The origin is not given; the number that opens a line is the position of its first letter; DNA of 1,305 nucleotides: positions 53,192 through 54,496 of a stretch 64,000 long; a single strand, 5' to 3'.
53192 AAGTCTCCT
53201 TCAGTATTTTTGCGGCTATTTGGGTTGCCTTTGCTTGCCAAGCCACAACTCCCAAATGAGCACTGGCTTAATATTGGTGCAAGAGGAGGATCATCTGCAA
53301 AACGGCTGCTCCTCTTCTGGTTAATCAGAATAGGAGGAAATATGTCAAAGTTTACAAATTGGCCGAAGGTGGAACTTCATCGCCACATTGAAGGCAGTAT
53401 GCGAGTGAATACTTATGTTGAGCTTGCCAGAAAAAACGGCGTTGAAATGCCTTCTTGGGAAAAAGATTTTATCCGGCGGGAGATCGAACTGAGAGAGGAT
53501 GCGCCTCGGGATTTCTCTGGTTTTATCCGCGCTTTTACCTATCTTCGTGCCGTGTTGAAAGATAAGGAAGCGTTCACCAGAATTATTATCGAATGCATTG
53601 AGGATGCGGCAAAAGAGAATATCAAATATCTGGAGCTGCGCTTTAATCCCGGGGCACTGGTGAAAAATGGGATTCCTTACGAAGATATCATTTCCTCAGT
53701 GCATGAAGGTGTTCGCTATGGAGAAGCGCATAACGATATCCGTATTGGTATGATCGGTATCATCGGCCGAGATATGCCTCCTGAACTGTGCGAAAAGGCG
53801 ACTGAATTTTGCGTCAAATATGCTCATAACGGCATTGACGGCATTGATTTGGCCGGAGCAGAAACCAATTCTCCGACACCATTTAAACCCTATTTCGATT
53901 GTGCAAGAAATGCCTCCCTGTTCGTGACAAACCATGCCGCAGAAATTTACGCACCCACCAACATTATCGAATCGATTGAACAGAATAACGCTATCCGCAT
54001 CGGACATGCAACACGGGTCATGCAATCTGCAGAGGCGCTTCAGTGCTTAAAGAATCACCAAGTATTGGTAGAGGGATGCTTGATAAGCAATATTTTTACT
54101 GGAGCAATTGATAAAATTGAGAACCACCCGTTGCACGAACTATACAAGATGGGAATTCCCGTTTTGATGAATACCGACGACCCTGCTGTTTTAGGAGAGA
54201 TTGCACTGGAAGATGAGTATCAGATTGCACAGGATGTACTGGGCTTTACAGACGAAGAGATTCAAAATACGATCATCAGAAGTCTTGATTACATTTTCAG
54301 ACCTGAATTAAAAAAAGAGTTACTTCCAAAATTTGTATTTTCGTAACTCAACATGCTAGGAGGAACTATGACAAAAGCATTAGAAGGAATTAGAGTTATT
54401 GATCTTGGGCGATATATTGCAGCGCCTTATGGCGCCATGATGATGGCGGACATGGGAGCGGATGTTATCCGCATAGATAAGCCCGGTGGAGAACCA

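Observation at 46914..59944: Uncharacterised CoA-dependent pathway: HAAT importer, ADA-family deaminase, type III CoA-transferase, Bcd-like dehydrogenase-EtfBA and two paralogous crotonases under a LacI regulator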

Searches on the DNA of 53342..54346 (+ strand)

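Call 54: search_rna_families(sources=[L010, L014, L027], threshold=evalue, max_evalue=0.1)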
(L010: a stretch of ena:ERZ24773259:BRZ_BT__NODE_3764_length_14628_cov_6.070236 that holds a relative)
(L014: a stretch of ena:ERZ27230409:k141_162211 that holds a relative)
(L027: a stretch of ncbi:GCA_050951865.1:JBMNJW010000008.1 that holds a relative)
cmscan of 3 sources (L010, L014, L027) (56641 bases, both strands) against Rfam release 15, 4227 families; matches with E-value up to 0.1: 1.
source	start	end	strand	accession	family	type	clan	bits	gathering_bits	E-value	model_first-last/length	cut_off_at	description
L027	20714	20796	-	RF00005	tRNA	Gene; tRNA;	CL00001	52.3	29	2e-08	1-71/71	no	tRNA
